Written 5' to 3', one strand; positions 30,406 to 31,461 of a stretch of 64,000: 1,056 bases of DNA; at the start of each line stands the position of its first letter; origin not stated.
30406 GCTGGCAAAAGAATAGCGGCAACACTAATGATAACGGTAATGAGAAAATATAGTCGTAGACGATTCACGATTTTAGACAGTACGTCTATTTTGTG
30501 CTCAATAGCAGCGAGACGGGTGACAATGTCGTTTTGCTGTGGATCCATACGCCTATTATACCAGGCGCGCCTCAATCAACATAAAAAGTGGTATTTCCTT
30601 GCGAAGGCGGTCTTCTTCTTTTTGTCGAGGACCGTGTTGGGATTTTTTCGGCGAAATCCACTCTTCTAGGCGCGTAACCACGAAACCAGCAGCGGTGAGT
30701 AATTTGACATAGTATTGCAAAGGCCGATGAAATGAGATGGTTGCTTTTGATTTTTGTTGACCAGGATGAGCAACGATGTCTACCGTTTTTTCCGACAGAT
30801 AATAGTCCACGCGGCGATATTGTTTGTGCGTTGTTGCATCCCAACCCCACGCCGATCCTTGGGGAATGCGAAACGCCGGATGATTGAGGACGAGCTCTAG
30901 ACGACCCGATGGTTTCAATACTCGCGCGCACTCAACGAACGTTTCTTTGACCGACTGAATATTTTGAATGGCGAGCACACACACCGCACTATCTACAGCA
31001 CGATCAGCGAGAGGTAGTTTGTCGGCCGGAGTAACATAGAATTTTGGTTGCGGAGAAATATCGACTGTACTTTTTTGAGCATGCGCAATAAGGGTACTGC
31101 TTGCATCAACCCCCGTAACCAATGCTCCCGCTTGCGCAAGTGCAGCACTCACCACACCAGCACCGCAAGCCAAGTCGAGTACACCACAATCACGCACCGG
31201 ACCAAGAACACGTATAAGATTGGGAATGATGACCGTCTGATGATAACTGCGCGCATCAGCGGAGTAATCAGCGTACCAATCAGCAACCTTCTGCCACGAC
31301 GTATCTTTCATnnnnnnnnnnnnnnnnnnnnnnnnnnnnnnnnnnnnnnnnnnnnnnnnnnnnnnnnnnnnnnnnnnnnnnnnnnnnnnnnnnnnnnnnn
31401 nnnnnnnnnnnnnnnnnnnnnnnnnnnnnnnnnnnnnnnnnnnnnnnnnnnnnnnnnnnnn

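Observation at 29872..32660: Five-gene operon pairing MscL (with a zinc-ribbon tail) with an HlyD-like adaptor, a SAM methyltransferase and two tiny membrane proteins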

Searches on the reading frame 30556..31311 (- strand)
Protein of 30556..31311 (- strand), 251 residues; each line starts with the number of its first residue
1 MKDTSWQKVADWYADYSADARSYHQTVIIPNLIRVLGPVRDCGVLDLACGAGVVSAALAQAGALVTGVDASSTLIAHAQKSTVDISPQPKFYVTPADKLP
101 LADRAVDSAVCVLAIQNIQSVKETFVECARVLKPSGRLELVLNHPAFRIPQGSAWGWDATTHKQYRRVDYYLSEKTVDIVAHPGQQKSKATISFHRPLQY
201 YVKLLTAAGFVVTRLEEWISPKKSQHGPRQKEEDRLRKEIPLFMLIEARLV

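Call 3: search_protein_families(library=pfam, proteins=[window:30556-31311:-], max_evalue=0.1)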
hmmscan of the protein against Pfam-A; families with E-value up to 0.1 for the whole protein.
window:30556-31311:- (251 aa): 12 families
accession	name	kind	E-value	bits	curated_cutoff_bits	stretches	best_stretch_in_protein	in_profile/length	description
PF08241.18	Methyltransf_11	-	2.1e-19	70.4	21.2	1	45-138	1-93/95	Methyltransferase domain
PF13649.12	Methyltransf_25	-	1.6e-17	64.4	27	1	44-136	1-97/97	Methyltransferase domain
PF13847.12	Methyltransf_31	-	1.8e-10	41.1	27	1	41-138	4-107/145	Methyltransferase domain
PF08242.18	Methyltransf_12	-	2e-10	41.7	30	1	45-138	1-98/98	Methyltransferase domain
PF01209.24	Ubie_methyltran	-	2.3e-08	34.1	20.1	1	33-140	40-151/233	ubiE/COQ5 methyltransferase family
PF13489.12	Methyltransf_23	-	4e-07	30.3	27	1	39-147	21-123/164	Methyltransferase domain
PF05175.20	MTS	-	4.2e-06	26.9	23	1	40-144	31-142/170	Methyltransferase small domain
PF03848.20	TehB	-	0.0015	18.4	20.4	1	22-80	12-70/193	Tellurite resistance protein TehB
PF05148.21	Methyltransf_8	-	0.0039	17.5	27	1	89-139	106-155/219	Hypothetical methyltransferase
PF05724.17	TPMT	-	0.022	14.9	26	1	10-82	4-79/218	Thiopurine S-methyltransferase (TPMT)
PF06325.19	PrmA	-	0.034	14.1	22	1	42-124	163-245/296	Ribosomal protein L11 methyltransferase (PrmA)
PF20922.3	Anamorsin_N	-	0.065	13.4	27.1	0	107-140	53-87/163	Anamorsin, N-terminal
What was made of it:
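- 30556..31311 (-): Class I SAM-dependent methyltransferase (251 aa), a family widespread in Patescibacteria. Substrate unknown. Methyltransf_11 at 2e-19 (call 3).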

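Call 4: search_protein_families(library=ncbifam, proteins=[window:30556-31311:-], max_evalue=0.1)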
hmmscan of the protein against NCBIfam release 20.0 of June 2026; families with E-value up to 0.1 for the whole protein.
window:30556-31311:- (251 aa): 52 families (the best 25 are shown)
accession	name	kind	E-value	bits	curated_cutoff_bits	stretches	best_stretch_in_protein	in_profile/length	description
TIGR01934.1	MenG_MenH_UbiE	subfamily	1.3e-16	60.6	158.35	1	34-139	33-140/223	ubiquinone/menaquinone biosynthesis methyltransferase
NF045667.1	MTase_DVU1556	equivalog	1.3e-13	50.9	155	1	41-216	23-166/213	DVU_1556 family methyltransferase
NF001244.0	PRK00216.1-5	equivalog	2.6e-13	49.8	216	1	36-139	44-152/236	bifunctional demethylmenaquinone methyltransferase/2-methoxy-6-polyprenyl-1,4-benzoquinol methylase UbiE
NF043040.1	corrin_prot_MT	hypoth_equivalog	9.1e-13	48.1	180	1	41-139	42-146/216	corrinoid protein-associated methyltransferase CpaM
NF001241.0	PRK00216.1-2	equivalog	1.7e-12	47.5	327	1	43-140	54-147/231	demethylmenaquinone methyltransferase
TIGR02072.1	BioC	equivalog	9.2e-12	45.3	184.95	1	25-138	16-130/244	malonyl-ACP O-methyltransferase BioC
TIGR01983.1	UbiG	equivalog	9.2e-12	44.7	102.95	1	38-138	47-149/228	bifunctional 2-polyprenyl-6-hydroxyphenol methylase/3-demethylubiquinol 3-O-methyltransferase UbiG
NF047649.1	MTase_UXPK_star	exception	2.2e-11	43.3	460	1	37-140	73-181/283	methyltransferase/UXPK-star double selenoprotein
NF007610.0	PRK10258.1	equivalog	1e-10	41.4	342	1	31-139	33-137/251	malonyl-ACP O-methyltransferase BioC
NF041537.1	ArsM_AhpD_UU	exception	2.4e-10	39.8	510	1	37-139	72-179/345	arsenite methyltransferase/AhpD domain selenoprotein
TIGR02021.1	BchM-ChlM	equivalog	9.5e-09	35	158.9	1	31-93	43-109/218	magnesium protoporphyrin IX methyltransferase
NF001242.0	PRK00216.1-3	equivalog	1.4e-08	34.5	351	1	32-139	60-174/258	bifunctional demethylmenaquinone methyltransferase/2-methoxy-6-polyprenyl-1,4-benzoquinol methylase UbiE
NF041536.1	ArsM_DUF2284_UU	exception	3.7e-08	32.1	575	1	43-140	79-180/459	arsenite methyltransferase/DUF2284 domain selenoprotein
NF008823.0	PRK11873.1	subfamily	4e-08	33.1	263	1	44-139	81-180/272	arsenite methyltransferase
NF041820.1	daptide_MTase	equivalog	6e-08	32.4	175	1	26-85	23-81/243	daptide-type RiPP biosynthesis methyltransferase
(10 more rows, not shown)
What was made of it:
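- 30556..31311 (-): The UbiE/MenG model scores 61 against a cut-off of 158 (call 4).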

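Call 20: search_solved_structures(query=window:30556-31311:-, max_evalue=0.001, show_alignments=1)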
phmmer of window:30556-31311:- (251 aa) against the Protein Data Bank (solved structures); distinct sequences matched with E-value up to 0.001: 38.
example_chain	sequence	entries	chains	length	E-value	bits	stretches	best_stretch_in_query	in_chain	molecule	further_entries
3bkw_A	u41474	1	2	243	8.3e-13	51.6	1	11-249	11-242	S-adenosylmethionine dependent methyltransferase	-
8rdl_A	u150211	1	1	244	4.1e-10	42.8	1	26-156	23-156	ToxA protein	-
1ve3_A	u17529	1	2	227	1.1e-09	41.4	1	11-140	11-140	hypothetical protein PH0226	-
3g5l_A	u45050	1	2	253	1.1e-08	38.1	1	36-245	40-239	Putative S-adenosylmethionine dependent methyltransferase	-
3ege_A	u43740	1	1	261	4.3e-08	36.2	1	28-135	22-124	Putative methyltransferase from antibiotic biosynthesis pathway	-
8zc8_A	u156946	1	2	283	1.1e-07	34.8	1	43-141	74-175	MitM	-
21zq_A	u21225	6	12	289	1.2e-07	34.8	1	43-141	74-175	MitM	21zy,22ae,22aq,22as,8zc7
5jdz_A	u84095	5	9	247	2.3e-07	33.8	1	12-154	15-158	Methyl transferase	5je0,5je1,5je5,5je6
5jdy_A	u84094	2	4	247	2.6e-07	33.6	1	13-154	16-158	Methyl transferase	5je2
5je3_A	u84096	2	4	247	3.1e-07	33.4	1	24-154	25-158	Methyl transferase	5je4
5gm1_A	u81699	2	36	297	7.9e-07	32.1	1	30-141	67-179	O-methylransferase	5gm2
1xxl_A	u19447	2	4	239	3.1e-06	30.1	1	41-145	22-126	YcgJ protein | ycgJ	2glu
3sm3_A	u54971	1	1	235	7.4e-06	28.9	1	40-141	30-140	SAM-dependent methyltransferases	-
4kdr_A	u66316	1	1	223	1.2e-05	28.2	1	38-158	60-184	3-demethylubiquinone-9 3-methyltransferase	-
3d2l_A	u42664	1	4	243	1.2e-05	28.2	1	44-145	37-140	SAM-dependent methyltransferase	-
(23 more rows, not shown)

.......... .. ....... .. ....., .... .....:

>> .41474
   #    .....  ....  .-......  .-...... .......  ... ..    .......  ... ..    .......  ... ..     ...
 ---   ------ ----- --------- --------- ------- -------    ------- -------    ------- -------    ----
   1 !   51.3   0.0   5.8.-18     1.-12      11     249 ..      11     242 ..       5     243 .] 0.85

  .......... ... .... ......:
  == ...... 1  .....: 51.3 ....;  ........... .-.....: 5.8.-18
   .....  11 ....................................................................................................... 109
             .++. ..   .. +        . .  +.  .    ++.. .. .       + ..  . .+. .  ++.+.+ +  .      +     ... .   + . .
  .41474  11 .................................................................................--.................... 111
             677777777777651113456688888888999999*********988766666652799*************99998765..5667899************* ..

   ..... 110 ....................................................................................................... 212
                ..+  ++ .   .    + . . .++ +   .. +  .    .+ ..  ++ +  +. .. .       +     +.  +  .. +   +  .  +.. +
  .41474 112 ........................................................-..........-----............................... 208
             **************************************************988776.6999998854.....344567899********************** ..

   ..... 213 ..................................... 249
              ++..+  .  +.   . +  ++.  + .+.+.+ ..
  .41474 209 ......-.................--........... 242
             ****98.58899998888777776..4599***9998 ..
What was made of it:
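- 30556..31311 (-): Nearest solved structure is 3bkw, full length, 8e-13, uncharacterised (call 20).
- Closest known: Uncharacterised class I SAM methyltransferases of the 3BKW. Same: Full-length similarity that includes the C-terminal cap (call 20).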

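Call 22: find_homologous_proteins(query=window:30556-31311:-, max_evalue=1e-10)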
Query window:30556-31311:- (251 aa): 3555 proteins with E <= 1e-10 among 6189 candidates; the best 120 are listed.
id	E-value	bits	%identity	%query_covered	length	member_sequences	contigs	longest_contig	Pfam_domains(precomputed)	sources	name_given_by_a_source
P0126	2.3e-164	563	100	100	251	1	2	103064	PF13847.13,PF13489.13,PF05175.21,PF13649.13,PF01209.25,PF08241.19,PF08242.19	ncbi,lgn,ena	-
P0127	1.2e-127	442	78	100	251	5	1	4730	PF13847.13,PF13489.13,PF05175.21,PF13649.13,PF01209.25,PF08241.19,PF08242.19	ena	-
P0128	2.9e-117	408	73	100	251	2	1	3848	PF13847.13,PF13489.13,PF05175.21,PF13649.13,PF05148.22,PF01209.25,PF08241.19,PF08242.19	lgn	-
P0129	7.7e-109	381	69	100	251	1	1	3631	PF13847.13,PF13489.13,PF05175.21,PF13649.13,PF01209.25,PF08241.19,PF08242.19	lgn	-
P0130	5.3e-106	372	69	99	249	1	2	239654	PF13847.13,PF13489.13,PF05175.21,PF13649.13,PF01209.25,PF08241.19,PF08242.19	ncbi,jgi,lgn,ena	-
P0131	2.0e-102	360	66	99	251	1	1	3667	PF13847.13,PF13489.13,PF05175.21,PF13649.13,PF01209.25,PF08241.19,PF08242.19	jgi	jgi:ubiquinone/menaquinone biosynthesis C-methylase UbiE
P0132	7.9e-92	325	59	99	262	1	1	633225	PF13847.13,PF13489.13,PF05175.21,PF13649.13,PF01209.25,PF08241.19,PF08242.19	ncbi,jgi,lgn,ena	jgi:ubiquinone/menaquinone biosynthesis C-methylase UbiE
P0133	1.0e-87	312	58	99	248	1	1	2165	PF13847.13,PF13489.13,PF05175.21,PF13649.13,PF01209.25,PF08241.19,PF08242.19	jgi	jgi:ubiquinone/menaquinone biosynthesis C-methylase UbiE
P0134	1.1e-86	308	58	99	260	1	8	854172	PF13847.13,PF13489.13,PF05175.21,PF13649.13,PF01209.25,PF08241.19,PF08242.19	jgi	jgi:ubiquinone/menaquinone biosynthesis C-methylase UbiE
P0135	2.0e-86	307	57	100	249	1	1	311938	PF13847.13,PF13489.13,PF05175.21,PF13649.13,PF01209.25,PF08241.19,PF08242.19,PF01555.25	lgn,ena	-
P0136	2.6e-85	304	57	98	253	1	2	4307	PF07021.19,PF13847.13,PF13489.13,PF05175.21,PF13649.13,PF01209.25,PF08241.19,PF08242.19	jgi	jgi:ubiquinone/menaquinone biosynthesis C-methylase UbiE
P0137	5.1e-85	303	57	98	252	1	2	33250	PF13847.13,PF13489.13,PF06325.20,PF05175.21,PF13649.13,PF01209.25,PF08241.19,PF08242.19,PF01555.25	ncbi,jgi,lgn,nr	ncbi:MAG: class I SAM-dependent methyltransferase [Parcubacteria group bacterium]|nr:class I SAM-dep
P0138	2.9e-84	300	59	99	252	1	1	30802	PF13847.13,PF13489.13,PF05175.21,PF13649.13,PF01209.25,PF08241.19,PF08242.19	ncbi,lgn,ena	-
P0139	6.8e-84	299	57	98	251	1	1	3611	PF13847.13,PF13489.13,PF05175.21,PF13649.13,PF01209.25,PF08241.19,PF08242.19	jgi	jgi:ubiquinone/menaquinone biosynthesis C-methylase UbiE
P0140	7.8e-84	299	56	98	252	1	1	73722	PF13847.13,PF13489.13,PF05175.21,PF13649.13,PF01209.25,PF08241.19,PF08242.19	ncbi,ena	-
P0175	1.1e-78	282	56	98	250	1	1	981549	PF13847.13,PF13489.13,PF05175.21,PF13649.13,PF01728.26,PF01209.25,PF08241.19,PF08242.19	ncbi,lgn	ncbi:MAG: class I SAM-dependent methyltransferase [Patescibacteria group bacterium]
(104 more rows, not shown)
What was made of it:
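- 30556..31311 (-): 3555 clusters at E<=1e-10, at 50-60% identity, named Parcubacteria/Patescibacteria where named (call 22).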

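Call 23: find_encoding_contigs(protein=P0130, flank=5000, max_places=2)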
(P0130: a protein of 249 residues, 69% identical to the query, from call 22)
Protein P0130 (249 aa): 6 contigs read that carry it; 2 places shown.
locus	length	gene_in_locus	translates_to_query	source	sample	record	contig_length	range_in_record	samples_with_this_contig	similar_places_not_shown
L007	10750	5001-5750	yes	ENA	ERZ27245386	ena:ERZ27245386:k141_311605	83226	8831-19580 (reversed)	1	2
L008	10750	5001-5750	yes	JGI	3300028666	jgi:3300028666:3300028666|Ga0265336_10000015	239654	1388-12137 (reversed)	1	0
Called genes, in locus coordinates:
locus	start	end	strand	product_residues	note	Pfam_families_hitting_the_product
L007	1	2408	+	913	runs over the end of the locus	PF03477:ATP-cone, PF00317:Ribonuc_red_lgN, PF02867:Ribonuc_red_lgC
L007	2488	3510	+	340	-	PF00268:Ribonuc_red_sm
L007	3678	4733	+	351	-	-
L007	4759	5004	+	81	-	-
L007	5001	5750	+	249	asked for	PF13489:Methyltransf_23, PF01209:Ubie_methyltran, PF05175:MTS (weak), PF08241:Methyltransf_11, PF08242:Methyltransf_12, PF13649:Methyltransf_25, PF13847:Methyltransf_31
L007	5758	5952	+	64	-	-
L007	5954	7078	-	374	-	PF07690:MFS_1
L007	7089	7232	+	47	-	-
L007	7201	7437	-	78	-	-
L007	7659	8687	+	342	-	-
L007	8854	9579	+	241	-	-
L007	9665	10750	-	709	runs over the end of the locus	PF00753:Lactamase_B, PF12706:Lactamase_B_2 (weak), PF22505:RNase_J_b_CASP, PF17770:RNase_J_C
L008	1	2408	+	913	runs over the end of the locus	PF03477:ATP-cone, PF00317:Ribonuc_red_lgN, PF02867:Ribonuc_red_lgC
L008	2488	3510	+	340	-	PF00268:Ribonuc_red_sm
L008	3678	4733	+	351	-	-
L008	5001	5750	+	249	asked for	PF13489:Methyltransf_23, PF01209:Ubie_methyltran, PF05175:MTS (weak), PF08241:Methyltransf_11, PF08242:Methyltransf_12, PF13649:Methyltransf_25, PF13847:Methyltransf_31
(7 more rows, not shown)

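Call 24: find_encoding_contigs(protein=P0132, flank=5000, max_places=2)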
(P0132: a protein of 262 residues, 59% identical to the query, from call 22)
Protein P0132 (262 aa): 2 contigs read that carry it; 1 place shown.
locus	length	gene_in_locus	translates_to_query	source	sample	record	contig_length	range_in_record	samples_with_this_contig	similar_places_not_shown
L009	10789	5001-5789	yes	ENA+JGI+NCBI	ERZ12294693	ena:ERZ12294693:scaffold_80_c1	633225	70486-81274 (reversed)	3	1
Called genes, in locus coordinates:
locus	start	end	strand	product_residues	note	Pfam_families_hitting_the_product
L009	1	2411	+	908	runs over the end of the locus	PF03477:ATP-cone, PF00317:Ribonuc_red_lgN, PF02867:Ribonuc_red_lgC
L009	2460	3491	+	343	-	PF00268:Ribonuc_red_sm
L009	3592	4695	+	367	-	-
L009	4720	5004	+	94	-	-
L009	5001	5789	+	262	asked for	PF13489:Methyltransf_23, PF01209:Ubie_methyltran, PF05175:MTS (weak), PF13847:Methyltransf_31, PF08241:Methyltransf_11, PF08242:Methyltransf_12, PF13649:Methyltransf_25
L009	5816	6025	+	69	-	-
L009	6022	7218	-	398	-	PF07690:MFS_1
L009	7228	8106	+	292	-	PF03706:LPG_synthase_TM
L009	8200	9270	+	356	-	-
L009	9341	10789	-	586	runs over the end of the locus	PF00753:Lactamase_B, PF12706:Lactamase_B_2 (weak), PF22505:RNase_J_b_CASP, PF17770:RNase_J_C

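Call 25: find_encoding_contigs(protein=P0175, flank=5000, max_places=2)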
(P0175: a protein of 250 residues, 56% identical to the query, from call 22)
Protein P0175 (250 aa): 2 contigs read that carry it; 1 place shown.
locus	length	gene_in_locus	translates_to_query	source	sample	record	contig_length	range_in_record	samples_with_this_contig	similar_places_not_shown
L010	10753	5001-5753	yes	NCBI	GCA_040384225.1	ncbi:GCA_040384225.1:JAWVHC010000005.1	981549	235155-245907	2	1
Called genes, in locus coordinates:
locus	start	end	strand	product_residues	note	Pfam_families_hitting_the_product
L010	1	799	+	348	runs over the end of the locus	PF00268:Ribonuc_red_sm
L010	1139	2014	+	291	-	PF14397:ATPgrasp_ST (faint), PF07478:Dala_Dala_lig_C (weak), PF08443:RimK, PF14398:ATPgrasp_YheCD (weak)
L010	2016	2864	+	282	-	PF00763:THF_DHG_CYH, PF02882:THF_DHG_CYH_C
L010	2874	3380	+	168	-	-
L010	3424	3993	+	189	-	PF10648:Gmad2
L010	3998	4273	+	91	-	-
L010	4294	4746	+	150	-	PF12732:YtxH (weak)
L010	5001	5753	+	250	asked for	PF13489:Methyltransf_23, PF01209:Ubie_methyltran, PF01728:FtsJ (faint), PF05175:MTS (weak), PF13847:Methyltransf_31, PF08241:Methyltransf_11, PF08242:Methyltransf_12, PF13649:Methyltransf_25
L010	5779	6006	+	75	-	-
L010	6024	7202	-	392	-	PF07690:MFS_1, PF13347:MFS_2 (weak), PF07690:MFS_1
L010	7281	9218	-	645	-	PF00753:Lactamase_B, PF23023:Anti-Pycsar_Apyc1 (faint), PF12706:Lactamase_B_2, PF07521:RMMBL (faint), PF22505:RNase_J_b_CASP, PF17770:RNase_J_C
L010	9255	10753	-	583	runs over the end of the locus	PF00496:SBP_bac_5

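Call 36: find_related_loci(query=A2, collection=genome_contigs, flank=6000)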
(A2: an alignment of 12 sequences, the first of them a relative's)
Query A2 (251 aa) in genome_contigs; peptide patterns used: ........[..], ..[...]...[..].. (x = any residue, [..] = any of these).
531 stretches matched a pattern; 357 encode a relative of the query (tblastn E <= 1e-3); the best 80 are kept; 80 distinct loci.
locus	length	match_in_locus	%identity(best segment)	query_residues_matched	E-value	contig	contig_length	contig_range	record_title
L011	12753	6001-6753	78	1-251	4e-136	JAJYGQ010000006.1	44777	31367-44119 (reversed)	MAG: bacterium isolate DBS1-3.bin146 NODE_1290_length_44777_cov_1.66672, whole genome shotgun sequence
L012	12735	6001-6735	69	3-251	5e-114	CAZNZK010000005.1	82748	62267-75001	MAG TPA_asm: uncultured Candidatus Saccharibacteria bacterium isolate binchicken_co241_141 genome assembly, contig: NODE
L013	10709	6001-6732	57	3-247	1e-94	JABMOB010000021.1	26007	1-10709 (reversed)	MAG: Parcubacteria group bacterium isolate bin.649 k141_3956579, whole genome shotgun sequence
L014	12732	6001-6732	56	2-247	8e-92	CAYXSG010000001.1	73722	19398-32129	MAG TPA_asm: uncultured Candidatus Saccharibacteria bacterium isolate binchicken_co54_30 genome assembly, contig: NODE_5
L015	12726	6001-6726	57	2-247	6e-90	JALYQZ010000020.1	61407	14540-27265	MAG: bacterium isolate MDV bin76 SD1454-56_k127_2150272, whole genome shotgun sequence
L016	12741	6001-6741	55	2-249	7e-89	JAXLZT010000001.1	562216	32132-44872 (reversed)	MAG: Candidatus Paceibacterota bacterium isolate STL-PAT9 C4.155.fa-1, whole genome shotgun sequence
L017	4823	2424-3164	54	2-249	1e-88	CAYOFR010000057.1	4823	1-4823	MAG TPA_asm: uncultured Candidatus Saccharibacteria bacterium isolate SRP135725_co2_60 genome assembly, contig: k141_168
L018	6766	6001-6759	54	2-248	4e-87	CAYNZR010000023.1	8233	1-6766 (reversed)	MAG TPA_asm: uncultured Candidatus Saccharibacteria bacterium isolate SRP278252_co1_103 genome assembly, contig: NODE_16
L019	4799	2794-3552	54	2-248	5e-87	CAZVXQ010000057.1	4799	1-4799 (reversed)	MAG TPA_asm: uncultured Candidatus Saccharibacteria bacterium isolate SRP257259_co1_21 genome assembly, contig: NODE_324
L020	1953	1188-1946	55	2-248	2e-90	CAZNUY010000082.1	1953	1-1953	MAG TPA_asm: uncultured Candidatus Saccharibacteria bacterium isolate SRP133034_co1_83 genome assembly, contig: NODE_500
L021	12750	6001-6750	54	1-251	2e-85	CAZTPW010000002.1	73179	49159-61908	MAG TPA_asm: uncultured Candidatus Saccharibacteria bacterium isolate SRP257259_co1_34 genome assembly, contig: NODE_326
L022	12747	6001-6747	52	2-251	1e-85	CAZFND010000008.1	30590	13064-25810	MAG TPA_asm: uncultured Candidatus Saccharibacteria bacterium isolate SRP292972_co1_21 genome assembly, contig: NODE_737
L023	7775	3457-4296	50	2-248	2e-85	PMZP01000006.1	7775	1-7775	MAG: Candidatus Taylorbacteria bacterium isolate fen_1323 73.20110800_E3D.67_contig_52792, whole genome shotgun sequence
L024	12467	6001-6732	53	2-247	2e-84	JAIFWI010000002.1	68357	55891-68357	MAG: Candidatus Parcubacteria bacterium isolate viral-cat_42_20 PAFVLPS_2018_scaffold_876, whole genome shotgun sequence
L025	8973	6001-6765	52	2-249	4e-84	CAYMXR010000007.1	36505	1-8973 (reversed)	MAG TPA_asm: uncultured Candidatus Saccharibacteria bacterium isolate SRP285395_co1_44 genome assembly, contig: NODE_159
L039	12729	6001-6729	54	4-249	2e-82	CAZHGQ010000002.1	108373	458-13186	MAG TPA_asm: uncultured Candidatus Saccharibacteria bacterium isolate SRP257259_co1_375 genome assembly, contig: NODE_14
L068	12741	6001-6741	52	4-251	8e-80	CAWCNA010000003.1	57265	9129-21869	MAG: Candidatus Adlerbacteria bacterium isolate MFD04540.bin.3.55 genome assembly, contig: contig_27784, whole genome sh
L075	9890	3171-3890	52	2-246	2e-78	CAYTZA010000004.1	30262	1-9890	MAG TPA_asm: uncultured Candidatus Saccharibacteria bacterium isolate SRP286056_co1_600 genome assembly, contig: NODE_16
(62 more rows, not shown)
